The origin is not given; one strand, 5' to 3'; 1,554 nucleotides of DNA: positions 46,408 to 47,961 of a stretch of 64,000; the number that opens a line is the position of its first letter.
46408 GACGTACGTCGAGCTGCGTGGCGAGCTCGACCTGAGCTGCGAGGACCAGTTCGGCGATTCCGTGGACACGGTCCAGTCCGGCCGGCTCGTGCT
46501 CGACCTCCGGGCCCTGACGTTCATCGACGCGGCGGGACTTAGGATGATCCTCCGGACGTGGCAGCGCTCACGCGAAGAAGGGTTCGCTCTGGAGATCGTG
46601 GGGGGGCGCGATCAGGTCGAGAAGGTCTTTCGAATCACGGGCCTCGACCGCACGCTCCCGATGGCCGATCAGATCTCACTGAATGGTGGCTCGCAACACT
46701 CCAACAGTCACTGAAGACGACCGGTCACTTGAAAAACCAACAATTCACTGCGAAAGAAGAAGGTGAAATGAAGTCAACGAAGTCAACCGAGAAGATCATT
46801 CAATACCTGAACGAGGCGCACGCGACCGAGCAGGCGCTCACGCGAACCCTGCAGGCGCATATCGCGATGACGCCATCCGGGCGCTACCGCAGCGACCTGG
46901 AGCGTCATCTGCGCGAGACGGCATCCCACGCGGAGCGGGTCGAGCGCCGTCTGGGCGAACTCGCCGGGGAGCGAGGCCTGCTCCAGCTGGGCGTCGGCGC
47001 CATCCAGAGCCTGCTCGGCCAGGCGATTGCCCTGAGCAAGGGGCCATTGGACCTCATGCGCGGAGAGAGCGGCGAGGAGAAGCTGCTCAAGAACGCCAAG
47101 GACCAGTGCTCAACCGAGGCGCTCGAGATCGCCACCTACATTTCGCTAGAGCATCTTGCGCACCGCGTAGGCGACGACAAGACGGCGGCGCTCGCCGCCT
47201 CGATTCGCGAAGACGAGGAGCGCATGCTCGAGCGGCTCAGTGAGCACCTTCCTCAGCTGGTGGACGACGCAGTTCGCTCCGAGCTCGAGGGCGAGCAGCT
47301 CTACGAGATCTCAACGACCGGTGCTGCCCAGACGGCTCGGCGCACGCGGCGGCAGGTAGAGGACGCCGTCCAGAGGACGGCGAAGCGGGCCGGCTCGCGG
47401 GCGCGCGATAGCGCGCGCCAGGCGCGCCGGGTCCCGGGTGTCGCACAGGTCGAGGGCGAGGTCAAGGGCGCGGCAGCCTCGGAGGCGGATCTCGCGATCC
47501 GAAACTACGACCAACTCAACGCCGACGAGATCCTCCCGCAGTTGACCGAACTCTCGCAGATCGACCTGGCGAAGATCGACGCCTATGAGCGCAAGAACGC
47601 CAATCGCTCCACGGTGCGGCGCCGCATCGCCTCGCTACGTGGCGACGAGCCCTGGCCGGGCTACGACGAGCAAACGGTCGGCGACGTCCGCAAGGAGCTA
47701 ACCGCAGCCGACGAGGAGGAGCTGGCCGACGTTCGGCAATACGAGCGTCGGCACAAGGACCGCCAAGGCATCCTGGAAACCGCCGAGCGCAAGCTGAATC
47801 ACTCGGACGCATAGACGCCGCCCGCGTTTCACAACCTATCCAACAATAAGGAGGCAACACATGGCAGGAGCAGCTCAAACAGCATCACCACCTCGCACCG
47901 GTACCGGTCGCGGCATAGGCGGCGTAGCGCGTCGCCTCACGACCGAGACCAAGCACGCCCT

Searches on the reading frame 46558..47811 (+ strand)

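Call 53: search_protein_families(library=pfam, proteins=[window:46558-47811:+], max_evalue=0.0001)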
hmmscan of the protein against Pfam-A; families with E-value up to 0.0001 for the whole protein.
window:46558-47811:+ (418 aa): 1 family
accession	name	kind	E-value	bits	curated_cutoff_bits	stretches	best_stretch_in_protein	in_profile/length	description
PF05974.18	DUF892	-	3.4e-12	47.1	23.7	1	80-238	6-157/159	Domain of unknown function (DUF892)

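Call 83: search_protein_families(library=pfam, proteins=[L005:2371-3687:+, L005:3740-5716:-, L005:5756-7300:+, L005:20620-21726:-, L005:1109-2353:-, L009:817-3060:-, L009:4756-8421:+, L009:8648-9628:+, L009:18782-20494:+, L009:20526-22931:-], max_evalue=0.0001)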
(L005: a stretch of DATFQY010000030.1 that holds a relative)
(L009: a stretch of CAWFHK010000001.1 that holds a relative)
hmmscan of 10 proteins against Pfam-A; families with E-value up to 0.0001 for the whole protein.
L005:2371-3687:+ (439 aa): 1 family
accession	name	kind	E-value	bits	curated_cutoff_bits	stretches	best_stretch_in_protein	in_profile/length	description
PF00202.27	Aminotran_3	-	6.7e-60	203.3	30.5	1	42-344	10-326/403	Aminotransferase class-III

L005:3740-5716:- (659 aa): 3 families
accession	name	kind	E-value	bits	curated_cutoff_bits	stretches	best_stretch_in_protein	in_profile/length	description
PF00999.27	Na_H_Exchanger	-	1.9e-58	198.6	26.2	1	14-373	2-373/375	Sodium/hydrogen exchanger, transmembrane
PF02254.24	TrkA_N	-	4.7e-20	72.5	23.8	1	411-524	1-114/116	TrkA-N domain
PF02080.26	TrkA_C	-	3.4e-11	43.3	27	1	590-651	5-65/71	TrkA-C domain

L005:5756-7300:+ (515 aa): 2 families
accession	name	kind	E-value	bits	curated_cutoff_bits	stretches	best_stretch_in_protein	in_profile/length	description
PF00854.27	PTR2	-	2.2e-66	224.8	27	1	91-451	2-374/392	POT family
PF07690.21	MFS_1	-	8.4e-27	94.4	33.4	1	32-306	6-288/347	Major Facilitator Superfamily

L005:20620-21726:- (369 aa): 0 families

L005:1109-2353:- (415 aa): 0 families

L009:817-3060:- (748 aa): 0 families

L009:4756-8421:+ (1222 aa): 0 families

L009:8648-9628:+ (327 aa): 3 families
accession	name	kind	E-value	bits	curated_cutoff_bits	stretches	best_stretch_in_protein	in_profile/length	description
PF00196.25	GerE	-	1e-13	51.1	23.5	1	244-295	2-53/57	Bacterial regulatory proteins, luxR family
PF00072.30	Response_reg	-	8.4e-07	29.6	30.2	1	95-202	2-110/111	Response regulator receiver domain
PF08281.18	Sigma70_r4_2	-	4.6e-05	23.4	25.7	1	242-287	8-54/54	Sigma-70, region 4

L009:18782-20494:+ (571 aa): 0 families

L009:20526-22931:- (802 aa): 8 families
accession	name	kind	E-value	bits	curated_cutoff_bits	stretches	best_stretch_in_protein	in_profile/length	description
PF00989.32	PAS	-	2.1e-36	124.8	22.6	2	308-415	5-113/113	PAS fold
PF08448.16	PAS_4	-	1.1e-27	96.9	23.1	2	311-419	2-109/110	PAS fold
PF13426.13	PAS_9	-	1.5e-27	96.3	27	2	316-416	3-102/103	PAS domain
PF08447.18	PAS_3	-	1.7e-27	95.9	25.6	2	204-275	1-73/89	PAS fold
PF02518.31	HATPase_c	-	4.4e-22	79.1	26.4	1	541-661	2-109/111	Histidine kinase-, DNA gyrase B-, and HSP90-like ATPase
PF00072.30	Response_reg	-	5.4e-18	65.6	30.2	1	685-796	1-110/111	Response regulator receiver domain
PF13188.13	PAS_8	-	1.6e-15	56.8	21.8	2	305-352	2-50/65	PAS domain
PF00512.31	HisKA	-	5.3e-09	36.4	26.9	1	435-497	3-64/66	His Kinase A (phospho-acceptor) domain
